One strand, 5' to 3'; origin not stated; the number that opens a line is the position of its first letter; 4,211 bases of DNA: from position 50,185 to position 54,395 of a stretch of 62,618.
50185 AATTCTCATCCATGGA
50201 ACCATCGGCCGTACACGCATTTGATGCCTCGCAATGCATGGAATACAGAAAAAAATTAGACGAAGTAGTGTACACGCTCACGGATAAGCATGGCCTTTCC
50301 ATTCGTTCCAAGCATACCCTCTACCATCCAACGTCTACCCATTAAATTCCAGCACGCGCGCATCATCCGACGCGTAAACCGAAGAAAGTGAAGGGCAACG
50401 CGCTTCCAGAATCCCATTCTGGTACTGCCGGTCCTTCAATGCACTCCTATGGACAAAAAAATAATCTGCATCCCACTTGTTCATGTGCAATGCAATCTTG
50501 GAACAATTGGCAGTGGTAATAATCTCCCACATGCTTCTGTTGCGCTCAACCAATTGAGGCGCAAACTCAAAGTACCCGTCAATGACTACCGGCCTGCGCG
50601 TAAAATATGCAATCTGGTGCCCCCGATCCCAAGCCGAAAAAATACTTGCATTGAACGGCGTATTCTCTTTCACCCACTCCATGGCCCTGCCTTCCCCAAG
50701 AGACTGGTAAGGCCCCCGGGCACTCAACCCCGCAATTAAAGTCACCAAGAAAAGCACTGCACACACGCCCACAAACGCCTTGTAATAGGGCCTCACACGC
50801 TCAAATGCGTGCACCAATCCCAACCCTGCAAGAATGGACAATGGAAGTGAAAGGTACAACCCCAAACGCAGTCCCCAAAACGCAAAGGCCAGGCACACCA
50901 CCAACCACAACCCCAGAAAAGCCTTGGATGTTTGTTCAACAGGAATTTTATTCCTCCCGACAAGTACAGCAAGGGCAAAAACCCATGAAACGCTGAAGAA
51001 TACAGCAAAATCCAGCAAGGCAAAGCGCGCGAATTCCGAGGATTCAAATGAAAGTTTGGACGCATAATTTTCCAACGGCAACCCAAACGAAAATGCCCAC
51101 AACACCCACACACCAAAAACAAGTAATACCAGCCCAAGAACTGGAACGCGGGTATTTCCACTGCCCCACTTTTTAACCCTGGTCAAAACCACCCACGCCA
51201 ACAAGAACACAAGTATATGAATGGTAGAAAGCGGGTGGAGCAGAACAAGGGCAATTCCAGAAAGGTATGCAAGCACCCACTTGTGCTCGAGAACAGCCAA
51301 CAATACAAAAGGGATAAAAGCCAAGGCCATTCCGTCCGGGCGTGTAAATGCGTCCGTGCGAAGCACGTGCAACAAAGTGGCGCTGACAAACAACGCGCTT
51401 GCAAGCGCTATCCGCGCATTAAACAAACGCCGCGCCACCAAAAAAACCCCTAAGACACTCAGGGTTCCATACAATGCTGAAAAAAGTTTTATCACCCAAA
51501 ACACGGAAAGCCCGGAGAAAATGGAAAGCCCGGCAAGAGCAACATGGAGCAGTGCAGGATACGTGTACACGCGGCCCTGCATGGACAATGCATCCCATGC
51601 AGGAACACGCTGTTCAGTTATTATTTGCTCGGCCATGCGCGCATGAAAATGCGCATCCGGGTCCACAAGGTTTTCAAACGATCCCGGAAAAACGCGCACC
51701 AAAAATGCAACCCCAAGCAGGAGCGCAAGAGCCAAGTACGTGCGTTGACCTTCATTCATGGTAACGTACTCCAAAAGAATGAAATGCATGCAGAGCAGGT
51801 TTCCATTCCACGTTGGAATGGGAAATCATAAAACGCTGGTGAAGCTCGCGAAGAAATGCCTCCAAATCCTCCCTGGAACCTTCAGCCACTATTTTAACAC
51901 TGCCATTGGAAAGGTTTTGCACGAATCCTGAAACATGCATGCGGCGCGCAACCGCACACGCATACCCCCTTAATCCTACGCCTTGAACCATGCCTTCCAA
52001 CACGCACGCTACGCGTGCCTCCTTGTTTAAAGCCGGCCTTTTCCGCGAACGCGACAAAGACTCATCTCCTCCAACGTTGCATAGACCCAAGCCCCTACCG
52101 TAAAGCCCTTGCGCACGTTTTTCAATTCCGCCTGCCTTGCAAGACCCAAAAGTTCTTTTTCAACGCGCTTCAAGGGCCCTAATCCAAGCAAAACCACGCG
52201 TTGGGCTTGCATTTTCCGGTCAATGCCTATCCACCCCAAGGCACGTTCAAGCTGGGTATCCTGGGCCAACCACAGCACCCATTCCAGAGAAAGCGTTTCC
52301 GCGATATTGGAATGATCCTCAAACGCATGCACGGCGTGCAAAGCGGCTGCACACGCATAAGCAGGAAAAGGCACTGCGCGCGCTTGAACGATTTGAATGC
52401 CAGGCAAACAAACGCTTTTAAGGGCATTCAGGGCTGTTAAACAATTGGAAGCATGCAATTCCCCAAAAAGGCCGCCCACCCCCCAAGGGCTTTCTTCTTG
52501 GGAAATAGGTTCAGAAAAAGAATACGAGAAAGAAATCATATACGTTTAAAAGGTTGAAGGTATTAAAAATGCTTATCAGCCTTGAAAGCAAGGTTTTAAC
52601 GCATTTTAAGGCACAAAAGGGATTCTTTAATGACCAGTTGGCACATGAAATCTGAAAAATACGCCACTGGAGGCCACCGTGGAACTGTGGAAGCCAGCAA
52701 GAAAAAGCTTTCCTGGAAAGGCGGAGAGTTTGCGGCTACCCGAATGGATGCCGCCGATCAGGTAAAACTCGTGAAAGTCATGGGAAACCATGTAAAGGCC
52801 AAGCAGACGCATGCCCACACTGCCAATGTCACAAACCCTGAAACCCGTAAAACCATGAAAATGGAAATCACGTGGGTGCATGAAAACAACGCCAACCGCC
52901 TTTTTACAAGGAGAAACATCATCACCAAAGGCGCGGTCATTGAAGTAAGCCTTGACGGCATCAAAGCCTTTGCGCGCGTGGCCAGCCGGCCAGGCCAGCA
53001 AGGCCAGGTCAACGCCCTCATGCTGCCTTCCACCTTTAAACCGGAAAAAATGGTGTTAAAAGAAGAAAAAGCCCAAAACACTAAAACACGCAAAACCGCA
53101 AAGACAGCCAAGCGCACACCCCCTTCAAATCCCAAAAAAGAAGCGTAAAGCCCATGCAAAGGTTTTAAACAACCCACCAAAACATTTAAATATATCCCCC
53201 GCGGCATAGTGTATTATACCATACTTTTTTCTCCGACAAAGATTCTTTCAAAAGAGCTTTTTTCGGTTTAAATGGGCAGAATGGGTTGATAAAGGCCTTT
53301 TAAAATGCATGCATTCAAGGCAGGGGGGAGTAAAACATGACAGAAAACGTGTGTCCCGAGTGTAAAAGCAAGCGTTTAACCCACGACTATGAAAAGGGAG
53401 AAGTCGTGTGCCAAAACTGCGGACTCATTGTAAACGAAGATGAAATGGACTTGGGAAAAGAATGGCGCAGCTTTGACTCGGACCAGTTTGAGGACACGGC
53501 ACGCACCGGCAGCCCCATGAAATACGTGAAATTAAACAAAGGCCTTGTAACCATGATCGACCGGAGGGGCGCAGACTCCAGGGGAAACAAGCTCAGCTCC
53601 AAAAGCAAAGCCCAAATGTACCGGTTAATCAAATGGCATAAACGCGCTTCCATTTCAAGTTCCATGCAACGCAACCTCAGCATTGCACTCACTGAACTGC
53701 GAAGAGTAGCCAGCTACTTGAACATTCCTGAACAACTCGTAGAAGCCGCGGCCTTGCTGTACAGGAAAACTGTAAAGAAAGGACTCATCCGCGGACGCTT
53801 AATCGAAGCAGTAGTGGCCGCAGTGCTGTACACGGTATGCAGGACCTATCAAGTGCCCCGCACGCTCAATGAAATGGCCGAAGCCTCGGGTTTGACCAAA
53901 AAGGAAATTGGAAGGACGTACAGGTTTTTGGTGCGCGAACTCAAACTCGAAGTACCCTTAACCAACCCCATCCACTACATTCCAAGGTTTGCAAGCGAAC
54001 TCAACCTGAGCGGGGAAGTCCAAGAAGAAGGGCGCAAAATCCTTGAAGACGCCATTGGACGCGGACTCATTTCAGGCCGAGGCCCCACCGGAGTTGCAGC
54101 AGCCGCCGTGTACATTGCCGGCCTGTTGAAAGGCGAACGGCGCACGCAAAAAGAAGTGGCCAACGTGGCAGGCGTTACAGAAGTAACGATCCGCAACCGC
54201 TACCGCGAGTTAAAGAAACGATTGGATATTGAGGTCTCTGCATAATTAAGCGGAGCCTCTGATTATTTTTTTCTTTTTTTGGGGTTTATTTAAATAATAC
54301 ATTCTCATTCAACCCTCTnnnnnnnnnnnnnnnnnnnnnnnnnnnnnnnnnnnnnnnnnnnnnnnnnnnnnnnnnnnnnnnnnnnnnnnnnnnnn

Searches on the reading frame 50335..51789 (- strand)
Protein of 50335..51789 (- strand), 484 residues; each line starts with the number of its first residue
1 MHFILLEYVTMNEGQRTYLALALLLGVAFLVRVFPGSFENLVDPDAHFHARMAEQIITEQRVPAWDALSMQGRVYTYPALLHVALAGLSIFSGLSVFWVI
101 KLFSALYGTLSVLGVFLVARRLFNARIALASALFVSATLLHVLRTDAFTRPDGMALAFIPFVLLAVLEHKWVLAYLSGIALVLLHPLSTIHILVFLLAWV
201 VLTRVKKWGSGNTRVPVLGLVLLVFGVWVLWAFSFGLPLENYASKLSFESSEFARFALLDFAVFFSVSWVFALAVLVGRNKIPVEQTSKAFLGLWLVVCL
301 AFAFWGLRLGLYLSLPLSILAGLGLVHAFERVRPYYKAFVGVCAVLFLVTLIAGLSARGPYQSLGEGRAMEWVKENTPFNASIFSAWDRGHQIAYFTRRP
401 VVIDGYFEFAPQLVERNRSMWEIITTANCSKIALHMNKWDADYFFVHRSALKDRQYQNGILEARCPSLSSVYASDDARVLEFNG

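Call 90: search_protein_families(library=pfam, proteins=[window:50335-51789:-], max_evalue=0.00001)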
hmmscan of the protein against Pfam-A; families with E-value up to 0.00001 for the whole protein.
window:50335-51789:- (484 aa): 1 family
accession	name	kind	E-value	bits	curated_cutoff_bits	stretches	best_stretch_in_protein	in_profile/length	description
PF10034.15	Dpy19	-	4.5e-06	25.6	27.2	0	343-454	487-597/653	Q-cell neuroblast polarisation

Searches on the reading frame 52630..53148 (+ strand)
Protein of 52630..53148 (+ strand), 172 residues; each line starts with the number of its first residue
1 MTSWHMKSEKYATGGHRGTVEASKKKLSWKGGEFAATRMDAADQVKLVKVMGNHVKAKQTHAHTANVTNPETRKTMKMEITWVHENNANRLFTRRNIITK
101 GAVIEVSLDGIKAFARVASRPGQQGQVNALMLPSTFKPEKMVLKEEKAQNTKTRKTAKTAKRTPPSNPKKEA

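Call 90: search_protein_families(library=pfam, proteins=[window:52630-53148:+], max_evalue=0.00001)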
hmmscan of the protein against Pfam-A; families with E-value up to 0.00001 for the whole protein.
window:52630-53148:+ (172 aa): 1 family
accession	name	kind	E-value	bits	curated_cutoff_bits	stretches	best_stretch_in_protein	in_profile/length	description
PF01201.27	Ribosomal_S8e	-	4.2e-28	98.7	30.2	1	5-132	2-133/133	Ribosomal protein S8e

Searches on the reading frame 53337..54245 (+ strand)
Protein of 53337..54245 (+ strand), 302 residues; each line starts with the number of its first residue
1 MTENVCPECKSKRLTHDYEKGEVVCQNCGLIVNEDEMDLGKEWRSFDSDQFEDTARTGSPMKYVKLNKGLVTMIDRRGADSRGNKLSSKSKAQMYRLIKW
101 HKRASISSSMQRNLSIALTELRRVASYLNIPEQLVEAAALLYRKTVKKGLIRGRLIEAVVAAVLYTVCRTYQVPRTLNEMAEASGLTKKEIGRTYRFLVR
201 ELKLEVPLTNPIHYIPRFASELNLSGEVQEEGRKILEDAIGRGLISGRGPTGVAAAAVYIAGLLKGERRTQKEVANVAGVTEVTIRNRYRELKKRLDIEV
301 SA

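Call 90: search_protein_families(library=pfam, proteins=[window:53337-54245:+], max_evalue=0.00001)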
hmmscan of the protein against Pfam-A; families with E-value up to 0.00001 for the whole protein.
window:53337-54245:+ (302 aa): 2 families
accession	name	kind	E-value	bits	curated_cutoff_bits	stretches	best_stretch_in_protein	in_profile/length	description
PF00382.24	TFIIB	-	4.9e-43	145.5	23.6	2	206-294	3-91/92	Transcription factor TFIIB repeat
PF08271.17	Zn_Ribbon_TF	-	2.8e-15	56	29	1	5-46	2-43/43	TFIIB zinc-binding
